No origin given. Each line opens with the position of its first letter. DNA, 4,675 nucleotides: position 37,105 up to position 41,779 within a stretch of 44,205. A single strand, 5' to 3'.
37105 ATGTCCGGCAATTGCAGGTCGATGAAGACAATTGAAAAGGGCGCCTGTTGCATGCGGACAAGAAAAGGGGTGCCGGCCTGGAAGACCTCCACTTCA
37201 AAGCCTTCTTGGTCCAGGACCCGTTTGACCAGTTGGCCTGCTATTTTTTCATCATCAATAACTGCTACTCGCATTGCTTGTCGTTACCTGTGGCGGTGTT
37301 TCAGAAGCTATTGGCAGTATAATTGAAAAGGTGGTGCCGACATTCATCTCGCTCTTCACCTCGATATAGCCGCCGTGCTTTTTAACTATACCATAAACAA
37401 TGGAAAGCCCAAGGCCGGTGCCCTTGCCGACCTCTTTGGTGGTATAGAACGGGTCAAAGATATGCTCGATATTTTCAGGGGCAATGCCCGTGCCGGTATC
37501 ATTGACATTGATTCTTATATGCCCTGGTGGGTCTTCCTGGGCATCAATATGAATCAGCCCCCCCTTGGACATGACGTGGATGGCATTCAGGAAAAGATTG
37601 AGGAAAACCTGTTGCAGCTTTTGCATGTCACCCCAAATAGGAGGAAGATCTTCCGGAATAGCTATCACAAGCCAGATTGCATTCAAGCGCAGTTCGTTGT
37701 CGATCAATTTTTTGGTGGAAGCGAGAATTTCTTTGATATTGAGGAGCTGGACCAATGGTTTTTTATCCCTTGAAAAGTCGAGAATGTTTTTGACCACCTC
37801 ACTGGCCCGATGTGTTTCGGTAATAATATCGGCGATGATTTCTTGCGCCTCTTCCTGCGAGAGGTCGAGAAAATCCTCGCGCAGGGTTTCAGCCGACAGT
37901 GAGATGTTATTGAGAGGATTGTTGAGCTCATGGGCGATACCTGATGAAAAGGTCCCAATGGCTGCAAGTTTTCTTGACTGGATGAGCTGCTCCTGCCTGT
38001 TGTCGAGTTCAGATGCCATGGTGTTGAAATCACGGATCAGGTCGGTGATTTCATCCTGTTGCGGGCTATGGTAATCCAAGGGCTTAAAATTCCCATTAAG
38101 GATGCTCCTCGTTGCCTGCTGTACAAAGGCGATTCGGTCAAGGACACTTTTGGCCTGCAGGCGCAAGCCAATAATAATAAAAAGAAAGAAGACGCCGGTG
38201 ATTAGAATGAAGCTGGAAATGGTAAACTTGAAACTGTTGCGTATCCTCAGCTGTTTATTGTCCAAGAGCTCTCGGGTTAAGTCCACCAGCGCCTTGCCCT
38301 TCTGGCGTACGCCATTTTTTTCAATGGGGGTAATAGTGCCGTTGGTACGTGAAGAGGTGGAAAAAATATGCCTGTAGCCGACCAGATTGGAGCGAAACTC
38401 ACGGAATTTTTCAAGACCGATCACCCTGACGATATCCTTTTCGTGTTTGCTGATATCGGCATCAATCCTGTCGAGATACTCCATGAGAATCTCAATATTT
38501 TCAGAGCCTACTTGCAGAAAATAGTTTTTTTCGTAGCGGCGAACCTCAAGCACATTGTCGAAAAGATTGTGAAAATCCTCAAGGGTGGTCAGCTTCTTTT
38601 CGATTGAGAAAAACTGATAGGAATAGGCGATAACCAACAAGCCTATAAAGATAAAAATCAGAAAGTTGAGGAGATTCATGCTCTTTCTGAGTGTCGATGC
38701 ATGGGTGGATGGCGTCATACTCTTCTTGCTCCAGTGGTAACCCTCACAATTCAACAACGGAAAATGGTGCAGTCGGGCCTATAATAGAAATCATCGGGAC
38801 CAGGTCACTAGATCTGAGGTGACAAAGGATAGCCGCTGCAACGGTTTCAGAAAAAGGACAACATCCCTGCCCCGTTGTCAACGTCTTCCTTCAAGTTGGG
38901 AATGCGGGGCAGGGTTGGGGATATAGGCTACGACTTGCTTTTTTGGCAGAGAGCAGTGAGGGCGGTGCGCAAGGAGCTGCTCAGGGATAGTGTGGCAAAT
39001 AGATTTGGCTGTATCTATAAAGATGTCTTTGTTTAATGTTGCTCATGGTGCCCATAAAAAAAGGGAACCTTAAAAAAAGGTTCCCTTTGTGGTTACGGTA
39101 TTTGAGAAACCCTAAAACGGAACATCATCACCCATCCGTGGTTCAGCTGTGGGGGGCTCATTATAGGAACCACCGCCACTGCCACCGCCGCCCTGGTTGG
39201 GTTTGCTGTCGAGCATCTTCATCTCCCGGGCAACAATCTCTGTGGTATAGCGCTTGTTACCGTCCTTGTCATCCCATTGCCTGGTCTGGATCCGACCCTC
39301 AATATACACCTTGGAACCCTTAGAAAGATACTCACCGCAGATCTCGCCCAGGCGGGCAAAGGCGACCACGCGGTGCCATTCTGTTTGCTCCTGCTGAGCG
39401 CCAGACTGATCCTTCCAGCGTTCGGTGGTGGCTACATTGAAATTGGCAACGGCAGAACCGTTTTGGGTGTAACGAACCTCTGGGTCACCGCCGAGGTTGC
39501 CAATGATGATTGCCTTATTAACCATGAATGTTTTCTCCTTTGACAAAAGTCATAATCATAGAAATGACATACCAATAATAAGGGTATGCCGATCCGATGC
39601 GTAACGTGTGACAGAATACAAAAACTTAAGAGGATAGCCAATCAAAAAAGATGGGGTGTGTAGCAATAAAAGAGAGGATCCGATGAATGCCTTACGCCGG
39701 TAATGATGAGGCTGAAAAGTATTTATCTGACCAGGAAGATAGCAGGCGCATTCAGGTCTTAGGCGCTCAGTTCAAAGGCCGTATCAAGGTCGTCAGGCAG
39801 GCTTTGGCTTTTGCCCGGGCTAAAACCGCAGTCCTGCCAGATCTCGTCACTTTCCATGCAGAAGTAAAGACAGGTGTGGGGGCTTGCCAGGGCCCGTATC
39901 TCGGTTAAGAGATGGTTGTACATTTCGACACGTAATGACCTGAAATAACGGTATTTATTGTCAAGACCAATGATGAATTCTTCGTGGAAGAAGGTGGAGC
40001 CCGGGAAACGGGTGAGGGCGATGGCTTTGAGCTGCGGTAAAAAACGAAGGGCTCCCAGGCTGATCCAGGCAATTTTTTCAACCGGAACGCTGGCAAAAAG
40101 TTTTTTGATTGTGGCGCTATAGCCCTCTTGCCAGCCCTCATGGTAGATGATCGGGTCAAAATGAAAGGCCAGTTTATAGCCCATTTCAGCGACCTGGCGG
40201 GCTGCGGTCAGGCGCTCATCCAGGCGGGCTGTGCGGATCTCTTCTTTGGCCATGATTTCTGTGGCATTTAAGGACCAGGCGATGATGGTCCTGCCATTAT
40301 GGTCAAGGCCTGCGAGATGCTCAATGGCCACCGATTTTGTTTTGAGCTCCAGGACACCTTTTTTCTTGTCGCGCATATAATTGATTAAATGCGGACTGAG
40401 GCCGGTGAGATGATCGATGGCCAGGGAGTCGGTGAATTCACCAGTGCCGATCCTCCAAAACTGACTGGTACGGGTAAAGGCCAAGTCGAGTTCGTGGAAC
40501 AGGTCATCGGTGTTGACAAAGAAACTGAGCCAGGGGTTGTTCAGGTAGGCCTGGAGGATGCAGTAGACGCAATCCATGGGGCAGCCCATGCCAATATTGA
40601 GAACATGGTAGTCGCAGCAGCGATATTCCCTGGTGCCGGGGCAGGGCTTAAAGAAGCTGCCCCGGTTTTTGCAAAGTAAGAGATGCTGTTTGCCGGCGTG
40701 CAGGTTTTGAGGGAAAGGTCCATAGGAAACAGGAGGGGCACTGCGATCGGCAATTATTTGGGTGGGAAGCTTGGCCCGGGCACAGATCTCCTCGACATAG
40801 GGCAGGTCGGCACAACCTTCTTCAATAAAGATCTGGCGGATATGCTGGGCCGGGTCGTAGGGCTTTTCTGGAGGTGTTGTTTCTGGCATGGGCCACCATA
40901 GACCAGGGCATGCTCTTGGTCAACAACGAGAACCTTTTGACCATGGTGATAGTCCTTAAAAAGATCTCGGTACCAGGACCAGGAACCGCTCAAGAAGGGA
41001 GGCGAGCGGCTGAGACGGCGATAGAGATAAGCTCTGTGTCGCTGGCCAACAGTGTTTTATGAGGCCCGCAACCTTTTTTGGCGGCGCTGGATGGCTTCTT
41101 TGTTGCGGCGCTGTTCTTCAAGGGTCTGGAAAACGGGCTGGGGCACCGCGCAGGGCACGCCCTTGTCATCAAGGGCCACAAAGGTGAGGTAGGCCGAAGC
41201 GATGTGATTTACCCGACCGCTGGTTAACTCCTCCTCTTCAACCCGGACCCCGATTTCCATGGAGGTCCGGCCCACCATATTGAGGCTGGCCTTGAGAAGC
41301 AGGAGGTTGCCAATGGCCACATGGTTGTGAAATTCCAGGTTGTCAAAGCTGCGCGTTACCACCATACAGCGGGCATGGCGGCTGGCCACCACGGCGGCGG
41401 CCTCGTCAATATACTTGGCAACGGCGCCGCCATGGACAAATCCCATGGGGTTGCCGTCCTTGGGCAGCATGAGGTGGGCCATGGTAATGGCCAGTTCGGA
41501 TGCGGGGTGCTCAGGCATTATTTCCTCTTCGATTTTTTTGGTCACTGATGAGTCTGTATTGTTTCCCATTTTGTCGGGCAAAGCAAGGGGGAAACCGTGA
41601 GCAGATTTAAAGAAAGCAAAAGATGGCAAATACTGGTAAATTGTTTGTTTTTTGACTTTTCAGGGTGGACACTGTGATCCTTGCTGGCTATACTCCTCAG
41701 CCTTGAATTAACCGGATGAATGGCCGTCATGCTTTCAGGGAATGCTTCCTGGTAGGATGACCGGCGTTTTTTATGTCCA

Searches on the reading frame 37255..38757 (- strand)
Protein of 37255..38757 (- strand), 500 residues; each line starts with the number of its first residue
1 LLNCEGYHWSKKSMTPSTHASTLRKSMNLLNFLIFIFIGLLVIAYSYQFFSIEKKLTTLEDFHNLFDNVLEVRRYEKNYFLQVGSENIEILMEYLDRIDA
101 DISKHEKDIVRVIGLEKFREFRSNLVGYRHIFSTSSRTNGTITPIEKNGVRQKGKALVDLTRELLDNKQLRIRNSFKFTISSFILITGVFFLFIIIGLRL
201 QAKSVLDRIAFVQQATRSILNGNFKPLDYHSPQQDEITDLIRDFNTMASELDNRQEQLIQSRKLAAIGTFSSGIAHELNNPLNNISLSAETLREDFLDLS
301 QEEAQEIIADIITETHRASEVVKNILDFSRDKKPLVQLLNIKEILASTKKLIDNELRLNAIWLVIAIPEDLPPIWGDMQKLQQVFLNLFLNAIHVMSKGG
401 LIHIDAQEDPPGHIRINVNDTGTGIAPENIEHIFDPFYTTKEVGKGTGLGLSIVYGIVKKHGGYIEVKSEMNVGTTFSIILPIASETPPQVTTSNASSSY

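Call 20: search_protein_families(library=pfam, proteins=[window:37255-38757:-], max_evalue=0.1)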
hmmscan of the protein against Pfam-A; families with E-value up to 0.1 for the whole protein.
window:37255-38757:- (500 aa): 6 families
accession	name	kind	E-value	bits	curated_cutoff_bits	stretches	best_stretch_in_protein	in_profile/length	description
PF02518.31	HATPase_c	-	1.9e-27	96.3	26.4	1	376-483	1-109/111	Histidine kinase-, DNA gyrase B-, and HSP90-like ATPase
PF00512.31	HisKA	-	4.9e-15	55.8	26.9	1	268-330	3-62/66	His Kinase A (phospho-acceptor) domain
PF00672.30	HAMP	-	2.2e-05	25.1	25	1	202-251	3-51/53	HAMP domain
PF14501.12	HATPase_c_5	-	0.012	15.9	22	1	380-471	5-92/102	GHKL domain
PF16416.11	GUN4_N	-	0.068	13.5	24.3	0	287-333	8-54/83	ARM-like repeat domain, GUN4-N terminal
PF02346.21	Vac_Fusion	-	0.077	13.1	24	0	19-30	36-47/56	Chordopoxvirus multifunctional envelope protein A27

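Call 45: search_protein_families(library=ncbifam, proteins=[window:37255-38757:-], max_evalue=0.001)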
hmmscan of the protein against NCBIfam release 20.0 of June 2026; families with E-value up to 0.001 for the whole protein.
window:37255-38757:- (500 aa): 84 families (the best 25 are shown)
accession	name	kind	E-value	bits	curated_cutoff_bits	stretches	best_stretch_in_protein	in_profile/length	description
NF008468.0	PRK11360.1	equivalog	6.9e-61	206.4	646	1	250-486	379-611/616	two-component system sensor histidine kinase AtoS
NF010411.0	PRK13837.1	equivalog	2.5e-53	181.3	647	1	248-493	431-685/828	two-component system VirA-like sensor kinase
NF046020.1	HisKinCckABruc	equivalog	4.1e-51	173.8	1000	1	255-496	468-720/868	cell cycle histidine kinase CckA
NF007688.0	PRK10364.1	equivalog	4.5e-51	174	479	1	255-486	228-454/460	two-component system sensor histidine kinase ZraS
NF052574.1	HisKinEspCMyxo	equivalog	2.9e-48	164.6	1200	1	253-494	403-648/785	serine histidine kinase EspC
NF038348.1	T2SS_HK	subfamily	3.6e-47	161.1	450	2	297-483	390-573/574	histidine kinase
NF047497.1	HK_LIC_12097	equivalog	8.2e-44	149.8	500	1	211-483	99-366/367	LIC_12097 family sensor histidine kinase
NF045911.1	TCSHisKinNblS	equivalog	4.3e-42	144.3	1000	2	267-481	388-618/621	two-component system sensor histidine kinase NblS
NF046044.1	PnpS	equivalog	7.2e-42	143.8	400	1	270-482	173-390/390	two-component system histidine kinase PnpS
NF047466.1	hybrid_RR_LvrB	exception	1.5e-41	142.8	500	1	255-483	140-376/377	hybrid histidine kinase/response regulator LvrB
NF046026.1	HisKinCckACaul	equivalog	1.7e-41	142.1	1000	1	254-488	289-537/678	cell cycle histidine kinase CckA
NF010076.0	PRK13557.1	subfamily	1.1e-40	139.6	631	1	253-490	149-401/540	histidine kinase famiy protein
NF041210.1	his_kin_PieS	equivalog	6.6e-39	134.2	850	1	184-485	169-472/474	two component system sensor histidine kinase PieS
NF052573.1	HisKinEspAMyxo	equivalog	1.1e-37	129.6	1400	1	250-494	367-625/755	serine histidine kinase EspA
TIGR02966.1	phoR_proteo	equivalog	2.4e-34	118.9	334.2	1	269-480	116-332/333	phosphate regulon sensor histidine kinase PhoR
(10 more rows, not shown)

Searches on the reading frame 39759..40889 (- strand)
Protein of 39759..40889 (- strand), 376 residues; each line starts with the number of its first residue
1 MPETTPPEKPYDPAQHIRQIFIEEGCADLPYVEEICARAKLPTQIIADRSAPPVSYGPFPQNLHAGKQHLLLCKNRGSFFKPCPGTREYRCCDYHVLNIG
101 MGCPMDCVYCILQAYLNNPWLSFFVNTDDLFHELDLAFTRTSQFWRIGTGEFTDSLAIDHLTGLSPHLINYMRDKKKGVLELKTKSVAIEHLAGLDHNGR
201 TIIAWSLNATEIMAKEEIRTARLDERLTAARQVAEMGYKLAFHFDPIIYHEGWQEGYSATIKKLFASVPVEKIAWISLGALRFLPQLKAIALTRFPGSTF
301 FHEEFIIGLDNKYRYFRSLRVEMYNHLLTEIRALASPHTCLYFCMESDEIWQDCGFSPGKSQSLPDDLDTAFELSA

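Call 20: search_protein_families(library=pfam, proteins=[window:39759-40889:-], max_evalue=0.1)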
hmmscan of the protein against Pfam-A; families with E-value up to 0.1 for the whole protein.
window:39759-40889:- (376 aa): 2 families
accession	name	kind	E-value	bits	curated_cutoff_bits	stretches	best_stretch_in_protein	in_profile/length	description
PF20903.3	SPL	-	3.7e-35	121.8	27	1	96-299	80-287/338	Spore photoproduct lyase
PF04055.27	Radical_SAM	-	2.6e-06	28.1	29.5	1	98-251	2-154/166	Radical SAM superfamily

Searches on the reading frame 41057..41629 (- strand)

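Call 20: search_protein_families(library=pfam, proteins=[window:41057-41629:-], max_evalue=0.1)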
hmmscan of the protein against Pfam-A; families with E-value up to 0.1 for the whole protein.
window:41057-41629:- (190 aa): 1 family
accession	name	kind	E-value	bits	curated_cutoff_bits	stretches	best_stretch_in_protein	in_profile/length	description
PF03061.28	4HBT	-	7.3e-15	55.5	20.6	1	62-134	1-74/79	Thioesterase superfamily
